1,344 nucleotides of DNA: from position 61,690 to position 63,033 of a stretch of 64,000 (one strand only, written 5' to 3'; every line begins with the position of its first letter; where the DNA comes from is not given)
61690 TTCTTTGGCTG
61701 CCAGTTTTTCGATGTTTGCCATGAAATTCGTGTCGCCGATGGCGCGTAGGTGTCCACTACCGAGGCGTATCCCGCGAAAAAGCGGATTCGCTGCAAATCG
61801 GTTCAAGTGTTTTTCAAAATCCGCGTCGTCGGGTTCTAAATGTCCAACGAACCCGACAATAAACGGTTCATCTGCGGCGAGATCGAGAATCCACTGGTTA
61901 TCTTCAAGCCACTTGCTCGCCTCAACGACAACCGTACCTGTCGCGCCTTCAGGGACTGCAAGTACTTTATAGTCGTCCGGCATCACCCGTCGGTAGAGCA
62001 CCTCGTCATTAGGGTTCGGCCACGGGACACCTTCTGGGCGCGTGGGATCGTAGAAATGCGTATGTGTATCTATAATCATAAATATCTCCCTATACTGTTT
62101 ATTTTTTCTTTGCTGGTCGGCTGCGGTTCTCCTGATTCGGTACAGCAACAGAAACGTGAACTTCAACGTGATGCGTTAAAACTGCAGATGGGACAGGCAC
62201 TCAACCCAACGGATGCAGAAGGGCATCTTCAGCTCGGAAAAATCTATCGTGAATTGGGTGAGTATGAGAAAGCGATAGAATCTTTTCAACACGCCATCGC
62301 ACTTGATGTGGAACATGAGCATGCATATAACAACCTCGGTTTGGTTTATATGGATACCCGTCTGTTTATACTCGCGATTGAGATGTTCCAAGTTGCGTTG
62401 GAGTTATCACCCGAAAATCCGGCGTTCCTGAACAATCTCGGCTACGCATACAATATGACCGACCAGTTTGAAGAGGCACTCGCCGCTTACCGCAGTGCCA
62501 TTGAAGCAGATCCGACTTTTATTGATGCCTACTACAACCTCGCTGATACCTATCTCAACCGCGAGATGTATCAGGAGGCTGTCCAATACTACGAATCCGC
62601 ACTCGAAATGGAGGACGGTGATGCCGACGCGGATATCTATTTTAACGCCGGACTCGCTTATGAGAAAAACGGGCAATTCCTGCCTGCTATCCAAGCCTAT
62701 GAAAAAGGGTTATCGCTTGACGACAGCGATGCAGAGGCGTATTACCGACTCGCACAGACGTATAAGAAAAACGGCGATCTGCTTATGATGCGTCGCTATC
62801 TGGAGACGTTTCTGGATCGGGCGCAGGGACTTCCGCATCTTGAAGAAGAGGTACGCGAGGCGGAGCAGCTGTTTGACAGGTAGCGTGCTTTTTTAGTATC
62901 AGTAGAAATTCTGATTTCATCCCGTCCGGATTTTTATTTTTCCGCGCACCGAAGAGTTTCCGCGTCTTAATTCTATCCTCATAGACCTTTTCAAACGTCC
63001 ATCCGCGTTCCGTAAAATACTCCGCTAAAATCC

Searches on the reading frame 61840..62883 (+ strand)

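Call 65: search_protein_families(library=pfam, proteins=[window:61840-62883:+], max_evalue=0.000001)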
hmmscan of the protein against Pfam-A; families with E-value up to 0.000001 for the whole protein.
window:61840-62883:+ (347 aa): 16 families
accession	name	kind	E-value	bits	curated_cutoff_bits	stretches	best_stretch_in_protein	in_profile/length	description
PF00515.34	TPR_1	-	3.9e-40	134.5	27.8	3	126-156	1-31/34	Tetratricopeptide repeat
PF13414.12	TPR_11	-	3.8e-37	126.1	26.8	3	133-171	1-39/42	TPR repeat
PF13181.12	TPR_8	-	4.3e-37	123.5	25.7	0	127-156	2-31/34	Tetratricopeptide repeat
PF13431.12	TPR_17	-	3.6e-35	117.7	24.4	1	216-249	1-34/34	Tetratricopeptide repeat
PF07719.23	TPR_2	-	3.8e-34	114.4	27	1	126-156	1-31/34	Tetratricopeptide repeat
PF13424.12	TPR_12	-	6.4e-23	81.2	30.1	1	230-294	5-75/77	Tetratricopeptide repeat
PF13432.12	TPR_16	-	6.1e-21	75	32.7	1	166-225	3-62/65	Tetratricopeptide repeat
PF13428.12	TPR_14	-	1.8e-20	71.8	23.5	0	197-236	4-43/44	Tetratricopeptide repeat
PF13176.12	TPR_7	-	6.8e-19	66.7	27.9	0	230-261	1-32/36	Tetratricopeptide repeat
PF14559.12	TPR_19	-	1.4e-18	67.4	25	1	209-263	6-60/68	Tetratricopeptide repeat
PF13174.12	TPR_6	-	2.7e-14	53.2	26.3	0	229-255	1-27/33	Tetratricopeptide repeat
PF23914.1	TPR_CcmH_CycH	-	3.6e-14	53.3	42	0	166-258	56-151/158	Cytochrome c-type biogenesis protein H TPR domain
PF13371.12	TPR_9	-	5.5e-10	39.6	35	0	204-265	5-66/73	Tetratricopeptide repeat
PF13374.12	TPR_10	-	5.3e-09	36.2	27.5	0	229-257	3-31/42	Tetratricopeptide repeat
PF12895.13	ANAPC3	-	4.3e-08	33.8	27.2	0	179-253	8-81/82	Anaphase-promoting complex, cyclosome, subunit 3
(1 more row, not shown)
